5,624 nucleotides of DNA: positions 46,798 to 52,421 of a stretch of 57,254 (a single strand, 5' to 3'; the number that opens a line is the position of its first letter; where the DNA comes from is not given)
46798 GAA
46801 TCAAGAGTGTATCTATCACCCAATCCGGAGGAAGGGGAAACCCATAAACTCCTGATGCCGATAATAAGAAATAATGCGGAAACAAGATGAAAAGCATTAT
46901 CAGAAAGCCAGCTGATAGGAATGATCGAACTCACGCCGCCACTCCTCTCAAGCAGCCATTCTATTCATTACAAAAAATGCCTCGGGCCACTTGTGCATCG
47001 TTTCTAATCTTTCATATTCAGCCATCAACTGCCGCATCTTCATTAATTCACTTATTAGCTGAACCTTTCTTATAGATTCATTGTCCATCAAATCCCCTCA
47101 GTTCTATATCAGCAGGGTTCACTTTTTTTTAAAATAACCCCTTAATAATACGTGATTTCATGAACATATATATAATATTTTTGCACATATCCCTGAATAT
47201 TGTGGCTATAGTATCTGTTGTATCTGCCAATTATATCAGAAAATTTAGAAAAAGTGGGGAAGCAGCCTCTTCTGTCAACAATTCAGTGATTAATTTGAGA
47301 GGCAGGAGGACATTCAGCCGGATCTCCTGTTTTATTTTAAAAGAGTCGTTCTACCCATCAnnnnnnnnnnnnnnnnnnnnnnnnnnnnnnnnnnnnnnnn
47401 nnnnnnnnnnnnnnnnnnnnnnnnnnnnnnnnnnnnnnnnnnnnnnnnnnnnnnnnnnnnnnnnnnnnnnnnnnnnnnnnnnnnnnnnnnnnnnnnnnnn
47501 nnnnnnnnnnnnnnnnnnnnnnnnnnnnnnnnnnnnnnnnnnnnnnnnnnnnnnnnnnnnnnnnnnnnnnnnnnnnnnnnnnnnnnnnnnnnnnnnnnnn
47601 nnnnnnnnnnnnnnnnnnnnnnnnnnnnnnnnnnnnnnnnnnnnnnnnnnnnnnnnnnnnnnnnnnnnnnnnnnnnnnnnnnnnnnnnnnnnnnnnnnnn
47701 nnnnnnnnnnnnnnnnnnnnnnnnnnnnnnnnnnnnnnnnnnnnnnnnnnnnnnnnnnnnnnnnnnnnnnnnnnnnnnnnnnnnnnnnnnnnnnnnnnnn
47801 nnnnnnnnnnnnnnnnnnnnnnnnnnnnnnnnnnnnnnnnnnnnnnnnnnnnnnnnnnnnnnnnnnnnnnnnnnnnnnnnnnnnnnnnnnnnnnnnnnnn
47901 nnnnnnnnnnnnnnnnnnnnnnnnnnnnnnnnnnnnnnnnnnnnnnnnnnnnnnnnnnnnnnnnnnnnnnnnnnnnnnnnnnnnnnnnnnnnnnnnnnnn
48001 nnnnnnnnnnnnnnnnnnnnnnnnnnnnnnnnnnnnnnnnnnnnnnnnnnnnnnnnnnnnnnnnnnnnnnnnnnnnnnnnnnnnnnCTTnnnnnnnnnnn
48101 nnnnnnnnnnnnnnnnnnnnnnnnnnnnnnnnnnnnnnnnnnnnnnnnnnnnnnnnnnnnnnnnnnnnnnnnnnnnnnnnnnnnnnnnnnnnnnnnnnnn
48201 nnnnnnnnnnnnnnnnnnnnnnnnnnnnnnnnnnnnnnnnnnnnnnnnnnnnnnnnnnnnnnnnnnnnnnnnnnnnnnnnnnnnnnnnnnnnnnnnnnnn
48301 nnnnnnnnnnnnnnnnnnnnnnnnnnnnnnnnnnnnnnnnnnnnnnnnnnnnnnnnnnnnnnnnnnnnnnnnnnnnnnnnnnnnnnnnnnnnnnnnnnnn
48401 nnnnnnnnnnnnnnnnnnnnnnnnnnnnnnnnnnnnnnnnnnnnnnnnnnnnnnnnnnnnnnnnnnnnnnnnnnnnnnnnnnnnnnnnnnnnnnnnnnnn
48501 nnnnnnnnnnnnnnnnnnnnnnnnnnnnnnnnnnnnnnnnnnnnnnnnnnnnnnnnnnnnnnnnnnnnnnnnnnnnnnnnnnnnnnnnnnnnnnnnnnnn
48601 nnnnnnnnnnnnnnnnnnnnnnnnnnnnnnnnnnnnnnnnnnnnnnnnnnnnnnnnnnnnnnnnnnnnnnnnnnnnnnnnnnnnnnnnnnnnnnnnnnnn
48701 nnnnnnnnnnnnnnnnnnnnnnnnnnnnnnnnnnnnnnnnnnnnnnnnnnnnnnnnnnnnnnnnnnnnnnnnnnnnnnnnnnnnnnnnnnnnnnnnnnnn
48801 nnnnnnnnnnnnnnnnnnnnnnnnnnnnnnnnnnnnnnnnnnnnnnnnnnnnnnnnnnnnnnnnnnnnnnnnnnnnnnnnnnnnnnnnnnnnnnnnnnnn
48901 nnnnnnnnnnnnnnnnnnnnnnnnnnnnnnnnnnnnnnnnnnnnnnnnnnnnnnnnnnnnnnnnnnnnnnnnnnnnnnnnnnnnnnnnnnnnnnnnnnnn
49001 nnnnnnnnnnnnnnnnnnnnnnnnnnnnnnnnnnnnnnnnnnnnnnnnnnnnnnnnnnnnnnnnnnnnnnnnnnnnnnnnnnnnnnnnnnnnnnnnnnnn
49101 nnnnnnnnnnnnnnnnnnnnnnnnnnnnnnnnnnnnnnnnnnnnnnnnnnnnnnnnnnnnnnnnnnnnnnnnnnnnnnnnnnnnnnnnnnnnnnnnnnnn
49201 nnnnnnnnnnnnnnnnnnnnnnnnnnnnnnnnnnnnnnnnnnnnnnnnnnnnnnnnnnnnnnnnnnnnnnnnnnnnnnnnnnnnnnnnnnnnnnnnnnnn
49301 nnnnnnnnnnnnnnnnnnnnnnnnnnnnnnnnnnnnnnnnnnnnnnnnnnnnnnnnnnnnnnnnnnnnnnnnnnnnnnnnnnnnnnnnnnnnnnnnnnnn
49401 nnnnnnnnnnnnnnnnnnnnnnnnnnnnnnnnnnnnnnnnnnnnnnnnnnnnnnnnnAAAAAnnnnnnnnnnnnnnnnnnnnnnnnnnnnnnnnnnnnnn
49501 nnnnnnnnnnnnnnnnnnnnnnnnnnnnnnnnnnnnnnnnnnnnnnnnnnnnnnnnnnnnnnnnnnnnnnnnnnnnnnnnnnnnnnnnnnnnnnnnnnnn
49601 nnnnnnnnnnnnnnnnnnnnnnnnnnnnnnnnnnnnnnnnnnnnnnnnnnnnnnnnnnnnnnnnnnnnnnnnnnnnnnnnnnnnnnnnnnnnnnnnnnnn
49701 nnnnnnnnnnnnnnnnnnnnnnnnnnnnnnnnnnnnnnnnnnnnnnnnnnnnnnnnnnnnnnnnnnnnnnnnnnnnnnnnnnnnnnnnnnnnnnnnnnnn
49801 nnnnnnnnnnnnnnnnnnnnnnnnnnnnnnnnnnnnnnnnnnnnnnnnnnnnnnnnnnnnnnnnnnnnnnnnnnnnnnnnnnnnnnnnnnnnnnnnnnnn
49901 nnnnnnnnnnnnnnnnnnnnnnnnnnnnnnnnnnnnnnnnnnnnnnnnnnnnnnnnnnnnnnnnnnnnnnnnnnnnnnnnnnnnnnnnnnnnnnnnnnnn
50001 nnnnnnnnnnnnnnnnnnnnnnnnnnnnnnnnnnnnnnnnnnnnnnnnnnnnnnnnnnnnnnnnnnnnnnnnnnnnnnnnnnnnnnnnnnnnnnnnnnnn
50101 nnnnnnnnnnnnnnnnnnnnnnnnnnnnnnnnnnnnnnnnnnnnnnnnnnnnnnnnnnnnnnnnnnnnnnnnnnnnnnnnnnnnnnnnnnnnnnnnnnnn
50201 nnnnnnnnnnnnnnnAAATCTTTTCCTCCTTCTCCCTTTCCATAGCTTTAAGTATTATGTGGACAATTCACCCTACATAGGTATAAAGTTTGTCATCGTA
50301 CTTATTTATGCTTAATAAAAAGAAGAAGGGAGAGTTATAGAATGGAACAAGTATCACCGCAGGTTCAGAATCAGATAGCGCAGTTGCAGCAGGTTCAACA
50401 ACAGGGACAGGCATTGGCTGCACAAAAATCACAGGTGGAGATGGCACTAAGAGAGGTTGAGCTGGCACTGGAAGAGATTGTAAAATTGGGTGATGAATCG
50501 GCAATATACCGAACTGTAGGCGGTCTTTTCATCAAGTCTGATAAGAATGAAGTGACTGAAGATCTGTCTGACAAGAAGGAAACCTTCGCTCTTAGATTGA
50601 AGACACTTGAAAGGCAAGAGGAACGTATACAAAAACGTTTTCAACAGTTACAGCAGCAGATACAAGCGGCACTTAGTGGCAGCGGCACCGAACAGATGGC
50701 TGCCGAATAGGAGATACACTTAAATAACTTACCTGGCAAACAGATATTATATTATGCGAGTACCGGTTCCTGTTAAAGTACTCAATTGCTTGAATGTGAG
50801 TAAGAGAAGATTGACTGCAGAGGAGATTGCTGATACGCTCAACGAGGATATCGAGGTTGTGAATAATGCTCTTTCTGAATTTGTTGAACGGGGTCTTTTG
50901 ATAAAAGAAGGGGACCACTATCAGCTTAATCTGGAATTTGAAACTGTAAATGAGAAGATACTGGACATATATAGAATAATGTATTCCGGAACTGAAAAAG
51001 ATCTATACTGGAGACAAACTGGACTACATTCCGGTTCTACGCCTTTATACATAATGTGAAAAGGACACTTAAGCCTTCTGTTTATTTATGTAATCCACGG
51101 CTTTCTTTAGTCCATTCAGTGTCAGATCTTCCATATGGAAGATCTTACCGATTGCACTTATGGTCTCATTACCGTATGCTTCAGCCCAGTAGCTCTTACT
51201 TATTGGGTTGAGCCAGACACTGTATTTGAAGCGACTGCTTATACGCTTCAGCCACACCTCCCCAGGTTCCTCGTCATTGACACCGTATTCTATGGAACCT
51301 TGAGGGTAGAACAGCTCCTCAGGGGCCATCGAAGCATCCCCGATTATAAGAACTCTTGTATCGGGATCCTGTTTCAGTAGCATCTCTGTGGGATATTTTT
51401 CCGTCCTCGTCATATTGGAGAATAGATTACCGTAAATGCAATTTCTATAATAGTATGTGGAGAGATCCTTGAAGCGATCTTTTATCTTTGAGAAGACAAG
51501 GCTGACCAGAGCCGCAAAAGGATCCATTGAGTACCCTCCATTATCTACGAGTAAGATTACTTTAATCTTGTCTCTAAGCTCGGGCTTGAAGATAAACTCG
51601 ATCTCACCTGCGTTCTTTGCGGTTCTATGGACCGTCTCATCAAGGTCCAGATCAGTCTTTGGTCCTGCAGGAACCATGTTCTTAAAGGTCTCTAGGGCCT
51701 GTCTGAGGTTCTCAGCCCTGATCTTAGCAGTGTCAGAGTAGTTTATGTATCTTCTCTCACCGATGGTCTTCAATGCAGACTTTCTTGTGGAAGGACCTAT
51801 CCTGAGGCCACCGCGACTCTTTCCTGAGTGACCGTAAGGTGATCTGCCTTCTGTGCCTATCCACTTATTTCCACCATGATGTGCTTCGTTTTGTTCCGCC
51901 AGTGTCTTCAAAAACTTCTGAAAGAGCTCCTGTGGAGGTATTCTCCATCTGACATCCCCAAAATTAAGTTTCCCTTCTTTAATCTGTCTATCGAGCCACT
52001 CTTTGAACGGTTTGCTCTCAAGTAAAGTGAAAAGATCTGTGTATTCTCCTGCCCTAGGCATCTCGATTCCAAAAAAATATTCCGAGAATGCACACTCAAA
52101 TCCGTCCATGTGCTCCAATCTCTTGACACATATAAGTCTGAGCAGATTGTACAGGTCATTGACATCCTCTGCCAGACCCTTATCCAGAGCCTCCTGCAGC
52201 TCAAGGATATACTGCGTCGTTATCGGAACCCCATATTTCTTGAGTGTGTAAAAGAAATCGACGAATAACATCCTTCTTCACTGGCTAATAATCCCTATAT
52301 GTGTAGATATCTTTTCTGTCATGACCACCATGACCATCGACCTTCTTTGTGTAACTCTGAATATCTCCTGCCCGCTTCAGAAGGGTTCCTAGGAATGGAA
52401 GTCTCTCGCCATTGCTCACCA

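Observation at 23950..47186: One promoter-proximal motif occurs four times and ties the pilus-like, KaiC-like and two-component genes into a candidate regulon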

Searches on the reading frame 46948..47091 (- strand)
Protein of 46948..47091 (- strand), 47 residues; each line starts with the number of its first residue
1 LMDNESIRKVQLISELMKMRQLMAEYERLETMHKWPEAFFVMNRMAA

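Call 15: search_protein_families(library=pfam, proteins=[window:46948-47091:-], max_evalue=0.01)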
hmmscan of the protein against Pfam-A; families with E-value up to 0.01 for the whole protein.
window:46948-47091:- (47 aa): 0 families

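Call 18: find_homologous_proteins(query=window:46951-47091:-, max_evalue=10)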
Query seq(47 aa) (47 aa): 1 proteins with E <= 10 among 1 candidates.
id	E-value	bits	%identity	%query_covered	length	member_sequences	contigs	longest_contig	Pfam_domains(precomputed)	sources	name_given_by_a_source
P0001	3.8e-22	92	100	98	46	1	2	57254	-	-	-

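Call 20: find_encoding_contigs(protein=P0001, flank=10000, max_places=6)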
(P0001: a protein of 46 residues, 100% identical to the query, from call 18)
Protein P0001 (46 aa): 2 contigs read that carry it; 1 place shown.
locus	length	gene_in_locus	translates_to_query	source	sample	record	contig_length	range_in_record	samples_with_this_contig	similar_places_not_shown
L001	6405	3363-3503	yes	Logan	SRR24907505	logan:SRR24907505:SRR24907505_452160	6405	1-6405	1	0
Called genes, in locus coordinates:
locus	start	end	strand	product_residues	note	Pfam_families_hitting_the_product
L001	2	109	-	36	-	?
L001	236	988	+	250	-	PF10584:Proteasome_A_N, PF00227:Proteasome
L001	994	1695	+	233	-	PF01172:SBDS_N, PF09377:SBDS_domain_II, PF20268:SBDS_C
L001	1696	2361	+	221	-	PF14382:ECR1_N, PF22625:ECR1_N_2, PF21262:RRP40_S1 (weak), PF21266:S1_RRP4 (weak), PF15985:KH_6, PF00013:KH_1 (weak)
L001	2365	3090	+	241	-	PF01138:RNase_PH, PF03725:RNase_PH_C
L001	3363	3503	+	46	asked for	-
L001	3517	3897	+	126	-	PF02659:Mntp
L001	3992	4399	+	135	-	PF00072:Response_reg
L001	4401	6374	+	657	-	PF00072:Response_reg, PF08448:PAS_4 (faint), PF08447:PAS_3, PF00989:PAS, PF13188:PAS_8, PF13426:PAS_9, PF02518:HATPase_c, PF14501:HATPase_c_5 (faint)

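Call 57: search_protein_representatives(alignment_id=A2)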
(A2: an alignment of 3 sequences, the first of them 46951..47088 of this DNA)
Query: 3 sequences, 41 profile positions. Proteins with E-value up to 0.001 (for the whole library): 3; up to 1e-10: 2; up to 1e-30: 0. The best 3 are listed.
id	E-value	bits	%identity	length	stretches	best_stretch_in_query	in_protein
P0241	1.0e-21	92.6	-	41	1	1-41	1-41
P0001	1.1e-20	89.3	-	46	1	1-40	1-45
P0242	1.5e-06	44.1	-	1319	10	13-36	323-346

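Call 94: predict_structure(alignment_id=A2)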
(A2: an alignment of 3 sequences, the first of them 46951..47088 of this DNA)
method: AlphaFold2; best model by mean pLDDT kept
length: 46 residues; sequences in the alignment: 3
mean_pLDDT: 82.9   pTM: 0.49
mean pLDDT of the five models: 82.9, 81.6, 80.0, 79.6, 77.6
residues with pLDDT >= 90: 24; 70-90: 7; 50-70: 15; < 50: 0
segments of 3 or more residues with pLDDT < 50: none
pLDDT, mean of each block of 10 residues (from residue 1): 94 97 90 62 64
secondary structure, 60 per line:
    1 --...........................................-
elements in order: H3-45

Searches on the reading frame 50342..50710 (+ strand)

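Call 34: search_protein_families(library=pfam, proteins=[window:50342-50710:+], max_evalue=0.001)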
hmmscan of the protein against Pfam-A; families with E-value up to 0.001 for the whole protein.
window:50342-50710:+ (122 aa): 1 family
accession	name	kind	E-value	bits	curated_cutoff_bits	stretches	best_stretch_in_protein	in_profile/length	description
PF01920.25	Prefoldin_2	-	4.1e-28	97.9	27.6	1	9-112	1-104/106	Prefoldin subunit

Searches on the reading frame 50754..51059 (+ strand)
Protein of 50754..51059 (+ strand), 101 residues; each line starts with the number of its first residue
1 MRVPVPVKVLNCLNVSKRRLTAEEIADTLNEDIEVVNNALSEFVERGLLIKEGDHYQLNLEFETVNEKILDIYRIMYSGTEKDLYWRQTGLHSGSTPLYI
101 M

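Call 34: search_protein_families(library=pfam, proteins=[window:50754-51059:+], max_evalue=0.001)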
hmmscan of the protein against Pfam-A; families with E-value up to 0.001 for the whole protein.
window:50754-51059:+ (101 aa): 2 families
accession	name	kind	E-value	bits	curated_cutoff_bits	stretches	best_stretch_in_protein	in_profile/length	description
PF13545.12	HTH_Crp_2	-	0.00034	21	27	1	19-53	22-56/70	Crp-like helix-turn-helix domain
PF16007.11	DUF4777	-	0.00057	20.5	34.4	0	8-58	8-66/66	Domain of unknown function (DUF4777)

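Call 87: search_protein_families(library=ncbifam, proteins=[window:50754-51059:+], max_evalue=0.01)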
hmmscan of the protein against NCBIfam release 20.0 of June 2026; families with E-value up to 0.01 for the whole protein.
window:50754-51059:+ (101 aa): 3 families
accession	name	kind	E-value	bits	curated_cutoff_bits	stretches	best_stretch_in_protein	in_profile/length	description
NF053606.1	Sta1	subfamily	0.00055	20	80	1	7-55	23-70/100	Sta1 family transcriptional regulator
TIGR01610.1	phage_O_Nterm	equivalog_domain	0.0029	18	45.5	1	14-55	42-83/95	phage replication protein O, N-terminal domain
NF040939.2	trans_reg_lrs14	equivalog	0.0074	16.3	90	0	7-53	24-70/103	Lrs14 family HTH-type transcriptional regulator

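Call 88: search_solved_structures(query=window:50754-51059:+, max_evalue=1)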
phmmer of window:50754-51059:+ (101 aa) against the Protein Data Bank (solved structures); distinct sequences matched with E-value up to 1: 10.
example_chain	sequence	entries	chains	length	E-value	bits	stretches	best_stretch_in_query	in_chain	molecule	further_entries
3h3u_A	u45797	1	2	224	0.18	15.4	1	19-55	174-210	PROBABLE TRANSCRIPTIONAL REGULATORY PROTEIN (PROBABLY CRP/FNR-FAMILY)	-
3mzh_A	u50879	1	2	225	0.18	15.4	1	19-55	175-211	PROBABLE TRANSCRIPTIONAL REGULATORY PROTEIN (PROBABLY CRP/FNR-FAMILY)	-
3d0s_A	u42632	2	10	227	0.18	15.4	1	19-55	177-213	TRANSCRIPTIONAL REGULATORY PROTEIN | PROBABLE TRANSCRIPTIONAL REGULATORY PROTEIN (PROBABLY CRP/ FNR-FAMILY)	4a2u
3i54_A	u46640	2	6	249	0.21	15.2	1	19-55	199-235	Transcriptional regulator, Crp/Fnr family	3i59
2d1h_A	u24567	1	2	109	0.36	14.5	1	12-52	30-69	109aa long hypothetical transcriptional regulator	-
4cyd_A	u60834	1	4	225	0.41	14.3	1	18-54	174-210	PROBABLE TRANSCRIPTION REGULATOR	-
4byy_A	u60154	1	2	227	0.41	14.3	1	18-54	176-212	TRANSCRIPTIONAL REGULATOR, CRP/FNR FAMILY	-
3r6s_A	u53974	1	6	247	0.48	14.1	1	18-54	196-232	transcription regulator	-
7ets_A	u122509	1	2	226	0.48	14.1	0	19-53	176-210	Crp/Fnr family transcriptional regulator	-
3i71_A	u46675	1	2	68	0.5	14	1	11-62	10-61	Ethanolamine utilization protein eutK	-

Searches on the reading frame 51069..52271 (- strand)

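Call 34: search_protein_families(library=pfam, proteins=[window:51069-52271:-], max_evalue=0.001)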
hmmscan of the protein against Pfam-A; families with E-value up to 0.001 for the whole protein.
window:51069-52271:- (400 aa): 0 families

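Call 87: search_protein_families(library=ncbifam, proteins=[window:51069-52271:-], max_evalue=0.01)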
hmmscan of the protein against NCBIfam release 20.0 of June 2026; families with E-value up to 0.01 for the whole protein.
window:51069-52271:- (400 aa): 3 families
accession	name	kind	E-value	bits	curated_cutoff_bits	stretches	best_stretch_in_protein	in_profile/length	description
NF041121.1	SAV_2336_NTERM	domain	3.8e-06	26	200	1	177-255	95-171/475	SAV_2336 N-terminal domain-related protein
NF040898.1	CC_mini_metal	domain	6.2e-06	25.9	30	0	116-135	3-22/31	LDCC motif putative metal-binding protein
NF047783.1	VWA_dom_MadC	equivalog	0.00026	20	600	1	3-71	6-74/498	MadC family VWA domain-containing protein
